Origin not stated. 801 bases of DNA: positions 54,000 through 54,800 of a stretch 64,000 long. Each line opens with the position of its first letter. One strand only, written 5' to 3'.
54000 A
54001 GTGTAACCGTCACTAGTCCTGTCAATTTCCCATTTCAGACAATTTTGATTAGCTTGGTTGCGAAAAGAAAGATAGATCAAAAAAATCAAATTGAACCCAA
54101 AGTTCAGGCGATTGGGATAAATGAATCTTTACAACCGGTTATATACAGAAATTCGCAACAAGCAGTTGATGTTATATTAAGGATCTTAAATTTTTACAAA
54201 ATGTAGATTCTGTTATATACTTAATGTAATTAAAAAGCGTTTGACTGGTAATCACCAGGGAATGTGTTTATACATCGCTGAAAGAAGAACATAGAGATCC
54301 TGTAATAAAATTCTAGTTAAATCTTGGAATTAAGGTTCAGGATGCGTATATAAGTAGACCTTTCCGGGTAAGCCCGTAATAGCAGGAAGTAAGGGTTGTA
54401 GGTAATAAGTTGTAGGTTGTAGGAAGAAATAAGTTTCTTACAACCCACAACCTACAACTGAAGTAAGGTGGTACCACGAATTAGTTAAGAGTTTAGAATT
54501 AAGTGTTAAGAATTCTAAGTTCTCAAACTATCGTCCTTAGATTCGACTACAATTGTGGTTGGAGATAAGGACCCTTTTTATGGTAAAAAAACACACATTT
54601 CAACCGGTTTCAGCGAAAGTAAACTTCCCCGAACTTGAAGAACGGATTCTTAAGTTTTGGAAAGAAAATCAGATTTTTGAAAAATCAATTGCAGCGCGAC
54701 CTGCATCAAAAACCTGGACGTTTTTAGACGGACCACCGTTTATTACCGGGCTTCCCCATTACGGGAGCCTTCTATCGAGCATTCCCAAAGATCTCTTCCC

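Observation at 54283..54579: ileS leader carries a T-box-like antisequestrator that matches tRNA-Ile (translational T-box)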

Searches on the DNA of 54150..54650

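Call 4: search_rna_families(source=window, start=54150, end=54650, threshold=evalue, max_evalue=10, show_alignments=5)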
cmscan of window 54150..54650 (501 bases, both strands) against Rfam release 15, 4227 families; matches with E-value up to 10: 11.
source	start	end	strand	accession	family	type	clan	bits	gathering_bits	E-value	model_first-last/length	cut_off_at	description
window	54181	54258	+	RF02414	rli60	Gene; sRNA;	-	20.7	60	3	1-191/191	no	Listeria sRNA rli60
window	54409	54451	-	RF00207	K10_TLS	Cis-reg;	-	20.5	43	0.14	1-48/48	no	K10 transport/localisation element (TLS)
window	54405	54457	+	RF04255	MIR8001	Gene; miRNA;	-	19.7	90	0.41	1-67/67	no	MIR8001 microRNA precursor family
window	54167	54225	+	RF04174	MIR4208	Gene; miRNA;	-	18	140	4.2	1-191/191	no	MIR4208 microRNA precursor family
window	54399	54461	-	RF00027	let-7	Gene; miRNA;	CL00148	17.5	53.5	0.93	1-84/84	no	let-7 microRNA precursor family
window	54399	54461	+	RF00027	let-7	Gene; miRNA;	CL00148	16.2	53.5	2.1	1-84/84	no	let-7 microRNA precursor family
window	54395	54458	+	RF00256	mir-196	Gene; miRNA;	-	15.5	55.4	1.6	1-77/77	no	mir-196 microRNA precursor family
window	54305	54497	+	RF00230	T-box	Cis-reg; leader;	-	14.9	93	0.48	1-219/219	no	T-box leader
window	54395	54456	-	RF00019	Y_RNA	Gene;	-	13.3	38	9.2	16-77/96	no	Y RNA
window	54406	54461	-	RF04133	MIR2646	Gene; miRNA;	-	11.4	245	6.3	1-256/256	no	MIR2646 microRNA precursor family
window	54399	54459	+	RF02737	Rev13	Gene; antisense;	-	10.7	242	3.2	261-321/354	no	Soft rot Enterobacteriaceae Rev 13 asRNA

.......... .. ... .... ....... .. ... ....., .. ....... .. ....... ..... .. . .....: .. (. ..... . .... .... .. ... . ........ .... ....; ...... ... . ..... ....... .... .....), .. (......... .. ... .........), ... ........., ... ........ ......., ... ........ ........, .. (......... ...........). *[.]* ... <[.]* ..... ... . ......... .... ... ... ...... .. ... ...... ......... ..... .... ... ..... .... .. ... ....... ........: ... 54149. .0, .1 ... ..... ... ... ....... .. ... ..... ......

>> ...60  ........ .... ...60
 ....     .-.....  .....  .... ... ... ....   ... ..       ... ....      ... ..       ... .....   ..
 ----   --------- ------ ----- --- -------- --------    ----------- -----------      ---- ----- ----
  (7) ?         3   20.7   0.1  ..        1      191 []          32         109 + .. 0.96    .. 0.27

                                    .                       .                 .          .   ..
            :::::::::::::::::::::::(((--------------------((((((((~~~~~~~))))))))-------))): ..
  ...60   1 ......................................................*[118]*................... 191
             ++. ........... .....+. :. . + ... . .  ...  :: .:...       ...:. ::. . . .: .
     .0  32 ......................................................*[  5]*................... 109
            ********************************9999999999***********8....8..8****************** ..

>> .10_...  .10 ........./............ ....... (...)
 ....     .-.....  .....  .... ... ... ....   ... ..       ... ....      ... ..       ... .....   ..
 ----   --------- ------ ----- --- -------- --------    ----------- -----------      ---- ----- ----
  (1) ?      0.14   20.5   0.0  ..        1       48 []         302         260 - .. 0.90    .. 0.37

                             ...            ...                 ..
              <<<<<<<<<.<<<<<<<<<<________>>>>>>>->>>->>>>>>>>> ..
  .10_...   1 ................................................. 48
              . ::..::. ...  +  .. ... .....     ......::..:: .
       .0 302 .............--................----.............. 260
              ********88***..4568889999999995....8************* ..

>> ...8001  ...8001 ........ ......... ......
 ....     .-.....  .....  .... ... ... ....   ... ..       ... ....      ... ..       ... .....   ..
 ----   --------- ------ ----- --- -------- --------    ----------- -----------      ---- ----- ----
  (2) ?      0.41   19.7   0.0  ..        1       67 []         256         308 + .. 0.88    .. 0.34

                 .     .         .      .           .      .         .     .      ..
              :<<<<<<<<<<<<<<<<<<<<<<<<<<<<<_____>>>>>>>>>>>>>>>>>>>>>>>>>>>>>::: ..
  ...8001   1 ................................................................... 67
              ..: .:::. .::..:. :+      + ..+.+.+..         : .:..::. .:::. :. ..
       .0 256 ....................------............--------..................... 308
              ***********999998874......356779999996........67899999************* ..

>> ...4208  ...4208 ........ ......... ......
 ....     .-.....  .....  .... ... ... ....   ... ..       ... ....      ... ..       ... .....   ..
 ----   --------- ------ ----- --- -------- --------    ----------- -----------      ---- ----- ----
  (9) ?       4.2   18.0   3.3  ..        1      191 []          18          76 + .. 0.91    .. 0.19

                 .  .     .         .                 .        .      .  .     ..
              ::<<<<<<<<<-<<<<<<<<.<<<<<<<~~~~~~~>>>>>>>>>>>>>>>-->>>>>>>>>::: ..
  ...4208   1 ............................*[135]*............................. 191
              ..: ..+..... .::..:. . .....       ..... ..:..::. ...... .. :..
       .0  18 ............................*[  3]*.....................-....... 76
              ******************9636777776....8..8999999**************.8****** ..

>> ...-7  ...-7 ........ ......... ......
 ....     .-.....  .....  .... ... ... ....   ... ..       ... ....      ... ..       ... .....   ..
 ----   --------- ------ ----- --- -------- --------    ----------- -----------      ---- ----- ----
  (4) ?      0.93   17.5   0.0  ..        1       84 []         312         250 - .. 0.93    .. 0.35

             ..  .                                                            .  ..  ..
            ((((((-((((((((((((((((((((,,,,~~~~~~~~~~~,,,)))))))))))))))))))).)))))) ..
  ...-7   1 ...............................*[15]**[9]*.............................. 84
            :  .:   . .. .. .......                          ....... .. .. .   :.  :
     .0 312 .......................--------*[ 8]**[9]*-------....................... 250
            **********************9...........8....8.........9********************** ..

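Call 8: search_rna_families(source=window, start=54280, end=54600, threshold=evalue, max_evalue=10, show_alignments=10)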
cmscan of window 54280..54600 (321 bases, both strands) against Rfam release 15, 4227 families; matches with E-value up to 10: 10.
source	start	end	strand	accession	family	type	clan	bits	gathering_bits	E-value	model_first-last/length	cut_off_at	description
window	54316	54541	+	RF00230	T-box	Cis-reg; leader;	-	31.4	93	1.8e-05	1-219/219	no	T-box leader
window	54409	54451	-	RF00207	K10_TLS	Cis-reg;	-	20.5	43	0.089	1-48/48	no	K10 transport/localisation element (TLS)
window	54405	54457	+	RF04255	MIR8001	Gene; miRNA;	-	19.7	90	0.26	1-67/67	no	MIR8001 microRNA precursor family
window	54399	54461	-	RF00027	let-7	Gene; miRNA;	CL00148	17.5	53.5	0.59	1-84/84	no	let-7 microRNA precursor family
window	54399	54461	+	RF00027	let-7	Gene; miRNA;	CL00148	16.2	53.5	1.4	1-84/84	no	let-7 microRNA precursor family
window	54395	54458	+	RF00256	mir-196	Gene; miRNA;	-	15.5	55.4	1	1-77/77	no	mir-196 microRNA precursor family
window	54393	54460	+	RF03940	MIR9563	Gene; miRNA;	-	14.3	90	6.8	1-127/127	no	MIR9563 microRNA precursor family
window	54395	54456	-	RF00019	Y_RNA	Gene;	-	13.3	38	5.9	16-77/96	no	Y RNA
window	54308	54436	+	RF02001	group-II-D1D4-3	Intron;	CL00102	10.7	32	7.8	26-170/170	no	Group II catalytic intron D1-D4-3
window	54385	54471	+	RF00372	sroH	Gene; sRNA;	-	8.4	80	9.2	1-161/161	no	sroH RNA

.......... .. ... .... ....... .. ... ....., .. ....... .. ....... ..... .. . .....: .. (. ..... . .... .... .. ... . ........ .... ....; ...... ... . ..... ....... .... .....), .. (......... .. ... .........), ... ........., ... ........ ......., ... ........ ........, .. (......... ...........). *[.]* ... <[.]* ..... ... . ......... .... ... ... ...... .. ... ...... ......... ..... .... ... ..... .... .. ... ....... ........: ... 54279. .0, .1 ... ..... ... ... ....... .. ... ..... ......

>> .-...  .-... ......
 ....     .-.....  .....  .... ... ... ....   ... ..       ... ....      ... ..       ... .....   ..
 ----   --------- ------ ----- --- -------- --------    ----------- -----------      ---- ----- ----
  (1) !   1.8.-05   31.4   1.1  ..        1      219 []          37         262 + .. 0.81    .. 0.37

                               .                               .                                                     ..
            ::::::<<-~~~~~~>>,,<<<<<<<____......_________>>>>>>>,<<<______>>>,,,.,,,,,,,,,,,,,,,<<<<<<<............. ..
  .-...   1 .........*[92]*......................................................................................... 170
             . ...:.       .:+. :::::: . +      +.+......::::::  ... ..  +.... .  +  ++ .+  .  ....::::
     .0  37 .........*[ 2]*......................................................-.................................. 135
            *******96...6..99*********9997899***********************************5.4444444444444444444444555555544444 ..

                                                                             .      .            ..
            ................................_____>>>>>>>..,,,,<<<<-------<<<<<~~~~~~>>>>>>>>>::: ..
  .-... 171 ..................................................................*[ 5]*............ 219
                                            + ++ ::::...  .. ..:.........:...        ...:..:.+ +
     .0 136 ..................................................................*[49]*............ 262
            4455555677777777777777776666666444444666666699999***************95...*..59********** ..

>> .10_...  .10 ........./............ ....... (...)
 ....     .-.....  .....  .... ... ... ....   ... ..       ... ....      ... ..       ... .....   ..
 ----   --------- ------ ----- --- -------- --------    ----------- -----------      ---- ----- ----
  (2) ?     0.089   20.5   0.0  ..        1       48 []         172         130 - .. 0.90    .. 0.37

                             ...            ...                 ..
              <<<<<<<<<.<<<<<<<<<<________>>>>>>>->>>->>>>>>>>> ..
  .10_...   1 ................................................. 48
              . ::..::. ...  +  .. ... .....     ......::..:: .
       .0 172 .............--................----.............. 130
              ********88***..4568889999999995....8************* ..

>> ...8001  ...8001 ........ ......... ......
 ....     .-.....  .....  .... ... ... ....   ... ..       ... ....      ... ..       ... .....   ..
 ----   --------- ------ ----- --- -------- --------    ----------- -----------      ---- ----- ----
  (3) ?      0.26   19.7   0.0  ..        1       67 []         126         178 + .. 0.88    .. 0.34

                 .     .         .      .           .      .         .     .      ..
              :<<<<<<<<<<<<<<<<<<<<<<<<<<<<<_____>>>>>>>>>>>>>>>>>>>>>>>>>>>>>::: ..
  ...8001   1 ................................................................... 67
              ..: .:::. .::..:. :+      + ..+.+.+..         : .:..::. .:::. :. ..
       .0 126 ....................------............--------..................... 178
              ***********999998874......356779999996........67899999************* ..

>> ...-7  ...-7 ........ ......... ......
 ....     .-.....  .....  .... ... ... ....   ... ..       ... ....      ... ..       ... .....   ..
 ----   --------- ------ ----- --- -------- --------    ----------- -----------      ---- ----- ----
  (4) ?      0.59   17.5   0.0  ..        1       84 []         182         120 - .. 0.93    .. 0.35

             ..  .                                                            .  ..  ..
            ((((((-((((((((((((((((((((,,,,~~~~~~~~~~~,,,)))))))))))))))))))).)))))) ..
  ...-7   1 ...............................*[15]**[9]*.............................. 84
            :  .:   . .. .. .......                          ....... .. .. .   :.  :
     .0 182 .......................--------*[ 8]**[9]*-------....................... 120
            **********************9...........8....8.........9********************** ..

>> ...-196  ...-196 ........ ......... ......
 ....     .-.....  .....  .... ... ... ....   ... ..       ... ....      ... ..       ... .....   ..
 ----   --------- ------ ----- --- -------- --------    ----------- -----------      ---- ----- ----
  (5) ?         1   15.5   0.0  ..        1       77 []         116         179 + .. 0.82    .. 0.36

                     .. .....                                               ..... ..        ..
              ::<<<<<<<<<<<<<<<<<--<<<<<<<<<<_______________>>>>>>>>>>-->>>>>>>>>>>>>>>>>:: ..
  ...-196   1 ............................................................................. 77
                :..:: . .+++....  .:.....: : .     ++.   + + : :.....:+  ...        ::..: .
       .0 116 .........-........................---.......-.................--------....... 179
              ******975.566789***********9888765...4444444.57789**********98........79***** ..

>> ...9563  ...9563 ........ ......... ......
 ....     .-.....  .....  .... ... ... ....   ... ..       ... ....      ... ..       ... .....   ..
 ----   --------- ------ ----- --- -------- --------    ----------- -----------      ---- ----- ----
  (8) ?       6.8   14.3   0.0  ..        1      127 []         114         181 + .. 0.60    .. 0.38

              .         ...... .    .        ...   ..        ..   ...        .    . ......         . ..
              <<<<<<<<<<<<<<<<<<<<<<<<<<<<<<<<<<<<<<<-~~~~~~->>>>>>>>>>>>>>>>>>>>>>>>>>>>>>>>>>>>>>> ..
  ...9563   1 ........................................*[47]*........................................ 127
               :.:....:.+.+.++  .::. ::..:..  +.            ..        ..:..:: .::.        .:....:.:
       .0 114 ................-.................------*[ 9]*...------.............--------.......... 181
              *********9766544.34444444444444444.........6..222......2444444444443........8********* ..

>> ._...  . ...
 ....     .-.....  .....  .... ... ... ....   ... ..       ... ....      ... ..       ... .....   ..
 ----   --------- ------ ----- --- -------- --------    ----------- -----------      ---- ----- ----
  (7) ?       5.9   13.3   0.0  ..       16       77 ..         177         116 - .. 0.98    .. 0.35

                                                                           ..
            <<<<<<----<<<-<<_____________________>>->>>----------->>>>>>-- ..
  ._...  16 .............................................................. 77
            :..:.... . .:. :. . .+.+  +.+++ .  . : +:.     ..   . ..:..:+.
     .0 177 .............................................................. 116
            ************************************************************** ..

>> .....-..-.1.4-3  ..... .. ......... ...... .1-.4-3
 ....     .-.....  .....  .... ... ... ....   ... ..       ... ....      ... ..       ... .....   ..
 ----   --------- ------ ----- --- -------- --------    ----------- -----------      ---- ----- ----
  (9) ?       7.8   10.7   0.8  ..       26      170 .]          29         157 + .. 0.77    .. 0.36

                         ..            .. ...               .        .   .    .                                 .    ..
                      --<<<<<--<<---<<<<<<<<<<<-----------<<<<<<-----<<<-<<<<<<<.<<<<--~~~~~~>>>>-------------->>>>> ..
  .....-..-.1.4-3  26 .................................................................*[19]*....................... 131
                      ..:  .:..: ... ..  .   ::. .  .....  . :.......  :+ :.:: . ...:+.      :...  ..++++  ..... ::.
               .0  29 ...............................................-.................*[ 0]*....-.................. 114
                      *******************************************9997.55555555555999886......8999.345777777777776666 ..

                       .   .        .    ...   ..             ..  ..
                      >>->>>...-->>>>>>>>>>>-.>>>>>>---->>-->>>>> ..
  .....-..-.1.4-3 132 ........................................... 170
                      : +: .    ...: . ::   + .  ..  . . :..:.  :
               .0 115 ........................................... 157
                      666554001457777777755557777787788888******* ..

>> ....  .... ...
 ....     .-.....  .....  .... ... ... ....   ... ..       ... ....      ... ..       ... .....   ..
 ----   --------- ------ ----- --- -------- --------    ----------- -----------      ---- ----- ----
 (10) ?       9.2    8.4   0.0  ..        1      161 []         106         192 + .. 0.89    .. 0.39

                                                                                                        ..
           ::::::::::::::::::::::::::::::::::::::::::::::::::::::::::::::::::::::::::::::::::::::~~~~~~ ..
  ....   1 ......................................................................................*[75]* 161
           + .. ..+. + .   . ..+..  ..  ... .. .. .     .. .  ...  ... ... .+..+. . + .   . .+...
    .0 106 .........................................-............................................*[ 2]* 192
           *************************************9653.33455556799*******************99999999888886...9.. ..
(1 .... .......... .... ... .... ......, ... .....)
